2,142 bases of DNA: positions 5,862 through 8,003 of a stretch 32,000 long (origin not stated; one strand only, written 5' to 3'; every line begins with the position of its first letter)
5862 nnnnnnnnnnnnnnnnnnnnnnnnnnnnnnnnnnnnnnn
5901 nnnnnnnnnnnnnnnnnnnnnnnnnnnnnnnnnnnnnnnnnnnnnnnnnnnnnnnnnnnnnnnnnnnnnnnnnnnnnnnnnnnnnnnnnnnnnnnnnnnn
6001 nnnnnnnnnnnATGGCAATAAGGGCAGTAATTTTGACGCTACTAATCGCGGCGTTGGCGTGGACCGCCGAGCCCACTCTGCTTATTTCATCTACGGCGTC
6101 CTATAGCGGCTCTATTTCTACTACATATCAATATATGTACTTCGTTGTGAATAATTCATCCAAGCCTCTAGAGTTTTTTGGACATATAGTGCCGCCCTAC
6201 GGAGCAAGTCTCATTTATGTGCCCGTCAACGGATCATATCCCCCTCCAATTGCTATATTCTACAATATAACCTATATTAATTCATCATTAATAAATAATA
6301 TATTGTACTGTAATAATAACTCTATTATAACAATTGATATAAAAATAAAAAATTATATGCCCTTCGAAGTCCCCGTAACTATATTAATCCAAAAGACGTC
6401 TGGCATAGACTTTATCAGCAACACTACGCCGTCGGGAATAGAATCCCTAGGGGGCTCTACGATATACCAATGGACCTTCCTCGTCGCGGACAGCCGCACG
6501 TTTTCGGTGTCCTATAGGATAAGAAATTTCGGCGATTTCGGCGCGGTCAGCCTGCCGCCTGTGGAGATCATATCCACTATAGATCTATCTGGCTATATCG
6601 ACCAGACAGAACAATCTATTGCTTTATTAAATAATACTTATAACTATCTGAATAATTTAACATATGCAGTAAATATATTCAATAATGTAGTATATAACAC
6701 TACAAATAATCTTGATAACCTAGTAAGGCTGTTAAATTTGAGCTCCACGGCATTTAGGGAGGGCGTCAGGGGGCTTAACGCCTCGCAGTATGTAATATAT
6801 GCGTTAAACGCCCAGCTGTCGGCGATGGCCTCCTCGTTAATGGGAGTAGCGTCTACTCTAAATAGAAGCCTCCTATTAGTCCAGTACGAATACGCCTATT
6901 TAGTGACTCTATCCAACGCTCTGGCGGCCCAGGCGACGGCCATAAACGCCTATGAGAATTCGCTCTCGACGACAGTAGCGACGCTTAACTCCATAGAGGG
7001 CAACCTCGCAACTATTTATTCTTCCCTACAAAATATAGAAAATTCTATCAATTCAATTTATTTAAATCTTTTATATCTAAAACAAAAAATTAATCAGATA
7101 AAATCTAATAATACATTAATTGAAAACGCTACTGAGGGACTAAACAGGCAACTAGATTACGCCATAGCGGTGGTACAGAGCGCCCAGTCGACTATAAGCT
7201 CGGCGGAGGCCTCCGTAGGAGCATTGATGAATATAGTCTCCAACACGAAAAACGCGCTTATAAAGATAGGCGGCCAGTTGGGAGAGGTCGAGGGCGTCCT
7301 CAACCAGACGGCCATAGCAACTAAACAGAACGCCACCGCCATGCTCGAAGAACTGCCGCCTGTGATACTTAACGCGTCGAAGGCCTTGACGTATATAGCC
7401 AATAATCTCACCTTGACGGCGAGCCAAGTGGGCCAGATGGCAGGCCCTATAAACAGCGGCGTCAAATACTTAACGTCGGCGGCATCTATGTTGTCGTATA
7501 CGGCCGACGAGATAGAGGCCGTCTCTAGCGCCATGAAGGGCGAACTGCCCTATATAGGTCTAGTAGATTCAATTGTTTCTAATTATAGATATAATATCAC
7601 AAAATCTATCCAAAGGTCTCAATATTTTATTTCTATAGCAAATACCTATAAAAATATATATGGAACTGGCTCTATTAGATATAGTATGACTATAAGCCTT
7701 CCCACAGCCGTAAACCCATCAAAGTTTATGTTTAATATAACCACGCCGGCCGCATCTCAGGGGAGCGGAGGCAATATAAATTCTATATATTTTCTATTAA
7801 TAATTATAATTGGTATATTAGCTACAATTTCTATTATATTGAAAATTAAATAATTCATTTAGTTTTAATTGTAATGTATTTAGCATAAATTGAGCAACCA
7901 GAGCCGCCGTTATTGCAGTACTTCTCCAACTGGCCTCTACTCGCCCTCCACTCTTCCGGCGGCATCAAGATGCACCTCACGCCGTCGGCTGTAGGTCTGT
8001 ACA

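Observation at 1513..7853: Divergent MMPL exporter plus MacB-type ABC pump plus giant helical surface protein: a candidate archaeal envelope mechanotransmission module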

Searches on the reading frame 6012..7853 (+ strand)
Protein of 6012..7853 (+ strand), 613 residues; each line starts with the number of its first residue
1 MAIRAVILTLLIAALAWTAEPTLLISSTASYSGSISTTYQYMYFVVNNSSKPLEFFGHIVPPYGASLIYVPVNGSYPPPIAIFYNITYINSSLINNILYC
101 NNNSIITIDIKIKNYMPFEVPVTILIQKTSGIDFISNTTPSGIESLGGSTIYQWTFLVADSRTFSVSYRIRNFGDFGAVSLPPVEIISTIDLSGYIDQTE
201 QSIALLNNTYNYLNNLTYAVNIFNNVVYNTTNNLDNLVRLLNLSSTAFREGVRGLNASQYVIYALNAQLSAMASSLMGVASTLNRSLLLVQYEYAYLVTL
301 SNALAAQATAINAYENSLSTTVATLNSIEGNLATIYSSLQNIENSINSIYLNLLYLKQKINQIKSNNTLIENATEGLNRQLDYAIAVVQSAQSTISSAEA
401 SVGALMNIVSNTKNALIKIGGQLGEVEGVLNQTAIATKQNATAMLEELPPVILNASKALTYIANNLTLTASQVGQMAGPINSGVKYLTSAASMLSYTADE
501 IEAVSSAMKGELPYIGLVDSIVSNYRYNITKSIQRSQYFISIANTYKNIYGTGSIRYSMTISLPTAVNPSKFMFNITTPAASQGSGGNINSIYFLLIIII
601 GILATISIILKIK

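Call 3: search_protein_families(library=pfam, proteins=[window:6012-7853:+], max_evalue=0.01)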
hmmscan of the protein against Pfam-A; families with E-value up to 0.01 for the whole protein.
window:6012-7853:+ (613 aa): 2 families
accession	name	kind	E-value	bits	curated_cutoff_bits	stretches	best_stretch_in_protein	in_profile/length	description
PF07889.17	DUF1664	-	0.0036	17.8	34.6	0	309-366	66-123/124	Protein of unknown function (DUF1664)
PF11887.13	Mce4_CUP1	-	0.0068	16.5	32.6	1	268-348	58-138/222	Cholesterol uptake porter CUP1 of Mce4, putative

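Call 4: search_protein_families(library=ncbifam, proteins=[window:6012-7853:+], max_evalue=0.01)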
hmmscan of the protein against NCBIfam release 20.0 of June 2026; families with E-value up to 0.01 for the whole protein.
window:6012-7853:+ (613 aa): 5 families
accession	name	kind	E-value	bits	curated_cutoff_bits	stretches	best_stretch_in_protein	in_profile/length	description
TIGR02168.1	SMC_prok_B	equivalog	6.8e-06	24.1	567.35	1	299-503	683-886/1181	chromosome segregation protein SMC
TIGR02169.1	SMC_prok_A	equivalog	0.00013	19.8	729.4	1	315-442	791-918/1165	chromosome segregation protein SMC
NF047515.1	SpiroCoCo_C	equivalog_domain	0.0022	17.2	125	1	309-432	90-212/313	SpiroCoCo family coiled-coil protein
NF047516.1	LA_3659_fam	equivalog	0.0077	15.8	36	0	292-415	72-190/221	LA_3659 family protein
NF047514.1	SpiroCoCo_N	equivalog_domain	0.0077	15.8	75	0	292-415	72-190/221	SpiroCoCo family coiled-coil protein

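Call 5: find_homologous_proteins(query=window:6012-7853:+, max_evalue=0.001)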
Query window:6012-7853:+ (613 aa): 10 proteins with E <= 0.001 among 8000 candidates.
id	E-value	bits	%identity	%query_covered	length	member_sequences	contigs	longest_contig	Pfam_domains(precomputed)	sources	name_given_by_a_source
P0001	0.0e+0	1141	89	95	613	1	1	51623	-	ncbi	ncbi:MAG: hypothetical protein ABWJ97_00440 [Thermoproteus sp.]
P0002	0.0e+0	1016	100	81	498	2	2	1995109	-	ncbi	ncbi:MAG: hypothetical protein QXU93_06400 [Thermoproteus sp.]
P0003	3.9e-256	869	65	100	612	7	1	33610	-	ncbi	ncbi:MAG: hypothetical protein ACP5KY_00060 [Thermoproteus sp.]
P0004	5.1e-255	866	69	95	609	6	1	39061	-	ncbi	-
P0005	4.2e-250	849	65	100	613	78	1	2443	-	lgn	-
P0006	1.8e-248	844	66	97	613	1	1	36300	-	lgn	-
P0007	5.1e-240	816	65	95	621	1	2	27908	-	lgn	-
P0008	1.1e-187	643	54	94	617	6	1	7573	PF06103.17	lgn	-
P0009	1.9e-173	596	53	91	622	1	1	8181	PF27734.1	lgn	-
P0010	2.2e-135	471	52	80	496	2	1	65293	-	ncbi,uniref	ncbi:MAG: hypothetical protein TU35_004070 [Thermoproteus sp. AZ2]|uniref:Uncharacterized protein n=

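Call 6: find_encoding_contigs(protein=P0003, flank=8000, max_places=3)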
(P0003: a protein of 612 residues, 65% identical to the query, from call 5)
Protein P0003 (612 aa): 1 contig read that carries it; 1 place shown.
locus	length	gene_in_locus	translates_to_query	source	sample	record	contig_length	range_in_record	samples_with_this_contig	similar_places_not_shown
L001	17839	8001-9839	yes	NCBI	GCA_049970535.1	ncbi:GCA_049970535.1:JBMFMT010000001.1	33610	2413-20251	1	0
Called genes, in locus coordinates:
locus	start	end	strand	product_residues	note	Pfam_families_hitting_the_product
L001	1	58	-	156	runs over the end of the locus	-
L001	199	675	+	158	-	-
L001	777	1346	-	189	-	PF04471:Mrr_cat (weak), PF08378:NERD (weak)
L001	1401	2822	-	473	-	PF00070:Pyr_redox (faint), PF00890:FAD_binding_2 (weak), PF01266:DAO (faint), PF07992:Pyr_redox_2, PF13450:NAD_binding_8 (weak)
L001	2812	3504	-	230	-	PF00702:Hydrolase, PF13419:HAD_2, PF13242:Hydrolase_like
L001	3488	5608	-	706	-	PF03176:MMPL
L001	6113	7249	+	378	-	PF12704:MacB_PCD, PF02687:FtsX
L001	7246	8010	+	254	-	PF02463:SMC_N (faint), PF00005:ABC_tran, PF13304:AAA_21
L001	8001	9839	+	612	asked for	-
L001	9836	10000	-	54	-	-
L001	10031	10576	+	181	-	-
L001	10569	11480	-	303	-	PF01368:DHH (weak), PF02272:DHHA1 (weak)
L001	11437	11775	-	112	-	-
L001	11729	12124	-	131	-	PF01920:Prefoldin_2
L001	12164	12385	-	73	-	-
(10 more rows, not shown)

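Call 7: find_encoding_contigs(protein=P0010, flank=8000, max_places=3)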
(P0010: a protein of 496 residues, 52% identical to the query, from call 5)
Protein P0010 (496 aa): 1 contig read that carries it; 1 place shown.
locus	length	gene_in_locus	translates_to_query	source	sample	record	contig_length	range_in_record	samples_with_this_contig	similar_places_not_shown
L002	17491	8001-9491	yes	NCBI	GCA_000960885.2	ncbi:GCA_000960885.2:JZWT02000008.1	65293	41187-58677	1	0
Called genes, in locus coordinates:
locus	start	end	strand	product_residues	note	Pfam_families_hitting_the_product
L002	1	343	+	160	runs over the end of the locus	-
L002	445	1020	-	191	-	-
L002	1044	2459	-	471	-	PF00890:FAD_binding_2 (weak), PF01266:DAO (weak), PF07992:Pyr_redox_2, PF13450:NAD_binding_8 (weak), PF00070:Pyr_redox (weak)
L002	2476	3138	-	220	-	PF00702:Hydrolase, PF13419:HAD_2, PF13242:Hydrolase_like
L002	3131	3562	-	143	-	PF03176:MMPL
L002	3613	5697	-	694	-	PF03176:MMPL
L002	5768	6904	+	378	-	PF12704:MacB_PCD, PF02687:FtsX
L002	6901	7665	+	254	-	PF00005:ABC_tran, PF13304:AAA_21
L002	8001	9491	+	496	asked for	-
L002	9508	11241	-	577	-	PF23545:Zn_ribbon_HMPTM, PF04055:Radical_SAM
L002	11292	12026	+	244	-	PF01978:TrmB, PF01022:HTH_5 (faint), PF09339:HTH_IclR, PF12840:HTH_20 (faint), PF13412:HTH_24 (weak), PF25212:HVO_A0114 (weak)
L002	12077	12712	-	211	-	-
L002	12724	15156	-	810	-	PF02463:SMC_N, PF13175:AAA_15 (weak), PF13304:AAA_21 (faint), PF13476:AAA_23, PF13166:AAA_13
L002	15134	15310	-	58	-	-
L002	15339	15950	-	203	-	-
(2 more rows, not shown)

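Call 8: find_encoding_contigs(protein=P0008, flank=8000, max_places=3)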
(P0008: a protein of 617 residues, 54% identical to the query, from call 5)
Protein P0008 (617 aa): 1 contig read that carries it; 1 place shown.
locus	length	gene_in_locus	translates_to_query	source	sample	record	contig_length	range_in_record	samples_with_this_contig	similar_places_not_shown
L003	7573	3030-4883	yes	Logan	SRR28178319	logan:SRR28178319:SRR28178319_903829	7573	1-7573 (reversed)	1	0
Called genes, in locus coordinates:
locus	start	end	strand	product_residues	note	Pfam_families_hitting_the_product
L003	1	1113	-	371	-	?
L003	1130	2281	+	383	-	PF12704:MacB_PCD, PF02687:FtsX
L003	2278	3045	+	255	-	PF00005:ABC_tran, PF13304:AAA_21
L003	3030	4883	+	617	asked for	PF06103:DUF948 (faint)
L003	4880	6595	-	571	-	PF23545:Zn_ribbon_HMPTM, PF04055:Radical_SAM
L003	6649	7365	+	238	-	PF01978:TrmB, PF09339:HTH_IclR (weak), PF12840:HTH_20 (weak), PF13404:HTH_AsnC-type (weak), PF13412:HTH_24, PF25212:HVO_A0114 (faint), PF21476:PF0610-like_N (weak)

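Call 17: find_homologous_proteins(query=A1, max_evalue=0.001)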
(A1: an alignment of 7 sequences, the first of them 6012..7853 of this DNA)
Query A1 (7 sequences) (613 aa, profile of the alignment): 10 proteins with E <= 0.001 among 8000 candidates.
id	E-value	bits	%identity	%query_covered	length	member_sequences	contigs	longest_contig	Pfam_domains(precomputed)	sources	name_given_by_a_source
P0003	1.4e-279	947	65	100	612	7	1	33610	-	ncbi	ncbi:MAG: hypothetical protein ACP5KY_00060 [Thermoproteus sp.]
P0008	4.0e-270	916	54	94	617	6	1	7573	PF06103.17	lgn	-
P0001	1.7e-269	914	89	95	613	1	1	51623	-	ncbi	ncbi:MAG: hypothetical protein ABWJ97_00440 [Thermoproteus sp.]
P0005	7.0e-261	885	65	100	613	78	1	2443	-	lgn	-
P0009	4.2e-260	883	53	91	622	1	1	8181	PF27734.1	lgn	-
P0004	3.3e-249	847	69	95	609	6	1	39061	-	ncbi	-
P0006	1.5e-245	834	66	97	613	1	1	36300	-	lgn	-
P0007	2.3e-235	801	65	95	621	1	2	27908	-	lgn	-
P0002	9.5e-222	756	100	81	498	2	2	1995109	-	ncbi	ncbi:MAG: hypothetical protein QXU93_06400 [Thermoproteus sp.]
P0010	3.1e-174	599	52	80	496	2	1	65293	-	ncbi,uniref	ncbi:MAG: hypothetical protein TU35_004070 [Thermoproteus sp. AZ2]|uniref:Uncharacterized protein n=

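Call 21: search_solved_structures(query=A1, max_evalue=1)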
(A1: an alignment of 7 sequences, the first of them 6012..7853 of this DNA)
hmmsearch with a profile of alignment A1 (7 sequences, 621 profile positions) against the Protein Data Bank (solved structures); distinct sequences matched with E-value up to 1: 86 (the best 60 are shown).
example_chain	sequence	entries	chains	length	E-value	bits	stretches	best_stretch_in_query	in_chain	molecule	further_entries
8qae_A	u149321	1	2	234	5.5e-08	34.8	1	314-509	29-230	sc-apCC-6-SLLA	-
8a3k_UNK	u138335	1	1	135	9.7e-07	30.7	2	451-509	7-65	sc-apCC-4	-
8qad_A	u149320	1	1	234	1.8e-05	26.5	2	404-503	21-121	sc-apCC-6-LLIA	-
6gao_A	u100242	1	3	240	0.0013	20.4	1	324-470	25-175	Outer capsid protein sigma-1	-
8qkd_A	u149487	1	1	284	0.0014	20.3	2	317-486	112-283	sc-CC-5-24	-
9r1j_A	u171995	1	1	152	0.0045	18.6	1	420-509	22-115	sc-apCC-4-NR-1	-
4xev_A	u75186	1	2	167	0.0046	18.6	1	386-483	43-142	Fusion protein of Protein-tyrosine kinase 2-beta FAT domain and Leupaxin LD1 motif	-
9y6s_4T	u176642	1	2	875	0.0051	18.4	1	315-553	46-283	Coiled-coil domain-containing protein 40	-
8qaf_A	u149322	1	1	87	0.009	17.6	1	445-504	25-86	sc-apCC-8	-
2ch7_A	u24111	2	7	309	0.011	17.3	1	315-502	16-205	METHYL-ACCEPTING CHEMOTAXIS PROTEIN | Methyl-accepting chemotaxis protein 2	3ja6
9r1m_A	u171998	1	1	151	0.013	17.1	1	413-502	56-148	sc-apCC-4-LMF-1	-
9r1l_A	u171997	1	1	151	0.014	16.9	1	420-508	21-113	sc-apCC-4-SN38-1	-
2ch7_B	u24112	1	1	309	0.015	16.9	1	315-502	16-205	METHYL-ACCEPTING CHEMOTAXIS PROTEIN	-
3ja6_H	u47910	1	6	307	0.016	16.7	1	315-502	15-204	Methyl-accepting chemotaxis protein 2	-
3gm1_A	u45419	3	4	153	0.02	16.4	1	386-477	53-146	Protein tyrosine kinase 2 beta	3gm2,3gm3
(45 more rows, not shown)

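Call 33: search_protein_representatives(alignment_id=A2)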
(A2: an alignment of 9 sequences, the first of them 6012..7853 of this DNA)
Query: 9 sequences, 613 profile positions. Proteins with E-value up to 0.001 (for the whole library): 21; up to 1e-10: 13; up to 1e-30: 10. The best 21 are listed.
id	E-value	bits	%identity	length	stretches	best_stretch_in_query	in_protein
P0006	0.0e+00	1098.1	-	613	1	3-612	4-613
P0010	2.0e-194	663.8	-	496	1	116-605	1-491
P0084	8.3e-106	371.1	-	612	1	5-612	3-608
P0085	7.4e-91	321.7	-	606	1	5-608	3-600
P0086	1.1e-86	307.9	-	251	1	372-611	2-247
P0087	8.8e-86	304.9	-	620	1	6-602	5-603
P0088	6.8e-78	278.9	-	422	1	7-433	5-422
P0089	5.0e-73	262.8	-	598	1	65-610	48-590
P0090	4.2e-53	197.0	-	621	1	35-586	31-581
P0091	5.8e-41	156.9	-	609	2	66-336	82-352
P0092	2.0e-21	92.4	-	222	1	393-612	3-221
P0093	2.9e-17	78.6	-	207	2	155-256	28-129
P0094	4.4e-13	64.8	-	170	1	448-612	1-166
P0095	1.3e-06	43.4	-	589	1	60-417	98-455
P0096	1.5e-06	43.2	-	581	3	61-283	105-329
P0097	7.0e-06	41.0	-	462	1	60-362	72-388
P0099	5.8e-05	38.0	-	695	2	59-259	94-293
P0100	6.2e-05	37.9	-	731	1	74-446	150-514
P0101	1.3e-04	36.9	-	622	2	103-258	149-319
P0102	1.6e-04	36.5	-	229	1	59-196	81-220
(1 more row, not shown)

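Call 35: predict_structure(alignment_id=A2)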
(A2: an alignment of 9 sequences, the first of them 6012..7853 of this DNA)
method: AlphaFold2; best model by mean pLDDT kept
length: 613 residues; sequences in the alignment: 9
mean_pLDDT: 67.5   pTM: 0.40
mean pLDDT of the five models: 67.5, 62.5, 51.8, 50.9, 50.4
residues with pLDDT >= 90: 0; 70-90: 297; 50-70: 232; < 50: 84
segments of 3 or more residues with pLDDT < 50: 1-6, 9-42, 69-74, 571-591, 607-613
pLDDT, mean of each block of 10 residues (from residue 1): 47 40 44 44 50 53 50 54 69 61 75 80 81 80 75 87 83 58 73 86 85 76 72 74 71 65 60 61 65 69 65 67 75 80 82 84 74 78 80 76 73 70 67 72 69 63 65 63 71 75 76 73 80 84 77 66 63 34 33 54 51 40
secondary structure, 60 per line:
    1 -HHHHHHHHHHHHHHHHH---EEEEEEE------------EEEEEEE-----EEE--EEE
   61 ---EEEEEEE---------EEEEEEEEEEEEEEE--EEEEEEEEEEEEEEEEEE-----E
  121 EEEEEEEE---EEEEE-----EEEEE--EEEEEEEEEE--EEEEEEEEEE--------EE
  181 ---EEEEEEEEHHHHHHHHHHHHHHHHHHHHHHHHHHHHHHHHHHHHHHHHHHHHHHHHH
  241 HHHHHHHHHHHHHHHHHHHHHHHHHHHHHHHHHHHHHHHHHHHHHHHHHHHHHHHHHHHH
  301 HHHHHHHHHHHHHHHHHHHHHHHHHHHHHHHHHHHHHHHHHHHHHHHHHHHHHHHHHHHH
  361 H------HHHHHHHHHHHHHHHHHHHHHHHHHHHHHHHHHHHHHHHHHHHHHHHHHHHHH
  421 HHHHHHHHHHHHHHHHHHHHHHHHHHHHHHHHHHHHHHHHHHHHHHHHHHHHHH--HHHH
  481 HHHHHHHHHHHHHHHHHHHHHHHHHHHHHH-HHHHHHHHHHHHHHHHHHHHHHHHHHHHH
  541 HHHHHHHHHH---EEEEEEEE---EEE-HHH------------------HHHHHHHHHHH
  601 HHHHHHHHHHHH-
elements in order: H2-18 E22-28 E41-47 E53-55 E58-60 E64-70 E80-94 E97-114 E120-128 E132-136 E142-146 E149-158 E161-170 E184-191 H192-361 H368-474 H477-510 H512-550 E554-561 E565-567 H590-612

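Call 41: fold_search(model_id=the predicted structure, library=pdb)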
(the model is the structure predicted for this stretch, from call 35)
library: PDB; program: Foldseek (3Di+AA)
matches with E <= 10: 1451; with E <= 0.001: 20
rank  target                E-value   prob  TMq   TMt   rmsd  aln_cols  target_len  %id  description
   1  9e9r                  3.1e-07  0.97  0.10  0.03  43.8       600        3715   13  The Structure of ApoB100 from Human Low-Density Lipoprotein (released 2024-12-18)
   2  9a65_B                5.9e-07  1.00  0.17  0.15  29.1       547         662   10  Integrative model of YVAQ-MCPB by crosslinking MS and deep learning (released 2024-09-18)
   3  9a69_B                1.0e-06  1.00  0.17  0.17  15.1       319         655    9  Integrative model of MCPB-MCPC by crosslinking MS and deep learning (released 2024-09-18)
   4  9ea7                  2.4e-06  0.91  0.09  0.03  38.3       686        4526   11  The Structure of ApoB100 from Human Low-Density Lipoprotein (released 2024-12-18)
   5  2ch7_A                3.0e-06  1.00  0.21  0.35  11.8       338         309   14  Crystal structure of the cytoplasmic domain of a bacterial chemoreceptor from Thermotoga maritima (released 2006-04-18)
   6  2ch7_B                1.6e-05  1.00  0.19  0.34  14.7       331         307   14  Crystal structure of the cytoplasmic domain of a bacterial chemoreceptor from Thermotoga maritima (released 2006-04-18)
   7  7zr1_C                2.7e-05  0.98  0.16  0.14  23.5       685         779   10  Chaetomium thermophilum Mre11-Rad50-Nbs1 complex bound to ATPyS (composite structure) (released 2023-01-11)
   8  7zr1_D                4.0e-05  1.00  0.22  0.18  21.0       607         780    7  Chaetomium thermophilum Mre11-Rad50-Nbs1 complex bound to ATPyS (composite structure) (released 2023-01-11)
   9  3zx6_A                7.7e-05  1.00  0.22  0.37  10.6       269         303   12  Structure of Hamp(AF1503)-Tsr fusion - Hamp (A291V) mutant (released 2012-02-29)
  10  9e5c_5k               1.5e-04  1.00  0.16  0.04  40.8       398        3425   10  Cryo-EM structure of 96 nm repeat of microtubule doublet from T. brucei flagellum (released 2025-03-12)
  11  3zx6_B                2.0e-04  1.00  0.22  0.40   9.0       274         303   11  Structure of Hamp(AF1503)-Tsr fusion - Hamp (A291V) mutant (released 2012-02-29)
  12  7nyw_B                2.3e-04  0.84  0.12  0.09  59.0       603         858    9  Cryo-EM structure of the MukBEF-MatP-DNA head module (released 2021-07-07)
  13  9e5c_6c               3.7e-04  0.98  0.14  0.03  26.4       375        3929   14  Cryo-EM structure of 96 nm repeat of microtubule doublet from T. brucei flagellum (released 2025-03-12)
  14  8glv_Cn               4.9e-04  0.99  0.17  0.03  32.7       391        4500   14  96-nm repeat unit of doublet microtubules from Chlamydomonas reinhardtii flagella (released 2023-05-31)
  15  7k58_B                5.4e-04  0.99  0.17  0.03  36.7       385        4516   12  Structure of outer-arm dyneins bound to microtubule with microtubule binding state 1(MTBS-1) (released 2021-09-29)
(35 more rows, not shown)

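Call 43: find_encoding_contigs(protein=P0095, flank=7000, max_places=2)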
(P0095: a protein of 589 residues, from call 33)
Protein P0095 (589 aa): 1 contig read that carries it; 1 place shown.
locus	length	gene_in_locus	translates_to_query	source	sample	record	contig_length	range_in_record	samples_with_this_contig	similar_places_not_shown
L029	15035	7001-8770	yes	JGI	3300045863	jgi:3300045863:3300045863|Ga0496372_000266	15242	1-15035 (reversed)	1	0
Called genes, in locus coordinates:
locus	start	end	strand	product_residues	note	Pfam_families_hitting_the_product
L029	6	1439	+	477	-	PF00083:Sugar_tr, PF07690:MFS_1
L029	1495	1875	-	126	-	-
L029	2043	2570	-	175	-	-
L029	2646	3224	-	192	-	-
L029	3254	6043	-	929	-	PF03176:MMPL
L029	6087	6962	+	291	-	PF00005:ABC_tran, PF13304:AAA_21 (faint)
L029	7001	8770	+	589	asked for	-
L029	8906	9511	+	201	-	PF01227:GTP_cyclohydroI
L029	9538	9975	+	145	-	PF01877:RNA_binding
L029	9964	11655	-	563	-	PF00920:ILVD_EDD_N, PF24877:ILV_EDD_C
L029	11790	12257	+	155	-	PF01161:PBP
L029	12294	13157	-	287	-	PF01061:ABC2_membrane, PF12698:ABC2_membrane_3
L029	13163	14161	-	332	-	PF00005:ABC_tran, PF13304:AAA_21 (faint), PF13732:DrrA1-3_C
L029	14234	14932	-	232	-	PF03692:CxxCxxCC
